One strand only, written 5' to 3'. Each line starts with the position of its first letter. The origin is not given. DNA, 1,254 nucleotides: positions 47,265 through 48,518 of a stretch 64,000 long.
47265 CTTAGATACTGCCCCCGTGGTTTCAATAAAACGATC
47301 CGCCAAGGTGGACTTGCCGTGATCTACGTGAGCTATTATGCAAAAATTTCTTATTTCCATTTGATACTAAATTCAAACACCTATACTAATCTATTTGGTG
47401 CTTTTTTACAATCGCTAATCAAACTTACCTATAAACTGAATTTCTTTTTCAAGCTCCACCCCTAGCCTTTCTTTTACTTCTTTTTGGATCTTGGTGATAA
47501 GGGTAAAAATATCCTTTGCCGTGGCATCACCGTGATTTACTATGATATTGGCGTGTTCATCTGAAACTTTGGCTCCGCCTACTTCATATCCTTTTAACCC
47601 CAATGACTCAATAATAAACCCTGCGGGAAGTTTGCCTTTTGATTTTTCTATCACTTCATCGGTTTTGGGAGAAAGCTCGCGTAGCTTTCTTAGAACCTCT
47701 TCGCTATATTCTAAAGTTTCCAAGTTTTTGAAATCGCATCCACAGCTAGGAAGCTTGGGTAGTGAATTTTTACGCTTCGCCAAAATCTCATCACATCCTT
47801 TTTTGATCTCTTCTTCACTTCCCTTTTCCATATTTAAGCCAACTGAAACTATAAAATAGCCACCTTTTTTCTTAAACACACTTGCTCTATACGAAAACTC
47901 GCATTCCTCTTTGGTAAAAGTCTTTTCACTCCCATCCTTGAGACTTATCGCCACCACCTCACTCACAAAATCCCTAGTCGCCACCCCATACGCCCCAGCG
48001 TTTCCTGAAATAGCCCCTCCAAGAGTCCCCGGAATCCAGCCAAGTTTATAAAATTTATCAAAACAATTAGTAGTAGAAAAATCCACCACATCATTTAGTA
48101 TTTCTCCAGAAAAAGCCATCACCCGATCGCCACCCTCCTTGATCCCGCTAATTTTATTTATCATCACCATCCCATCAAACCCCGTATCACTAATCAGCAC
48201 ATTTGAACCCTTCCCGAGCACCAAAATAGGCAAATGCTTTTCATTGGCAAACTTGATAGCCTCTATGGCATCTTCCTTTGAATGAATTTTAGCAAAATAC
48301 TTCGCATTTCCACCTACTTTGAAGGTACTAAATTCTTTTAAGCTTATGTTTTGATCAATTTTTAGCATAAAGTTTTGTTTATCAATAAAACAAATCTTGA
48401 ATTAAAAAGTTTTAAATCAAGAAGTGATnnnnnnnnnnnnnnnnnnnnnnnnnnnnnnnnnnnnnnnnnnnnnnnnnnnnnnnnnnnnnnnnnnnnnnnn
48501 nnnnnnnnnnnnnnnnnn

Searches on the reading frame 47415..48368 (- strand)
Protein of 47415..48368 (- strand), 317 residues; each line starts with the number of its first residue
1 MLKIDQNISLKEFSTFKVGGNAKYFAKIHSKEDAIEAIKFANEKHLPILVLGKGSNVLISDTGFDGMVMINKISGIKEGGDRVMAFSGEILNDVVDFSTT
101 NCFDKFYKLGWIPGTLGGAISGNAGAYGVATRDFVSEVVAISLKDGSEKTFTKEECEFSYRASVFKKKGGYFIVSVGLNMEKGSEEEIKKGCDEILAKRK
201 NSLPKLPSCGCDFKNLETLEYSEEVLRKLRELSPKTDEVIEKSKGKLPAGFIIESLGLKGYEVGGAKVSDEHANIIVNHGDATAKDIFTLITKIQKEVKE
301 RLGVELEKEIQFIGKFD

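Call 75: search_protein_families(library=pfam, proteins=[window:47415-48368:-], max_evalue=0.00001)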
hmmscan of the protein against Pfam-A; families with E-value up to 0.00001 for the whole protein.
window:47415-48368:- (317 aa): 2 families
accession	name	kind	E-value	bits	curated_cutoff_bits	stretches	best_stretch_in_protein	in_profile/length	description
PF02873.21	MurB_C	-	2.9e-29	101.6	27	1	187-313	1-99/99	UDP-N-acetylenolpyruvoylglucosamine reductase, C-terminal domain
PF01565.28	FAD_binding_4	-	1.1e-17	64.4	26.4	1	23-148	2-135/139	FAD binding domain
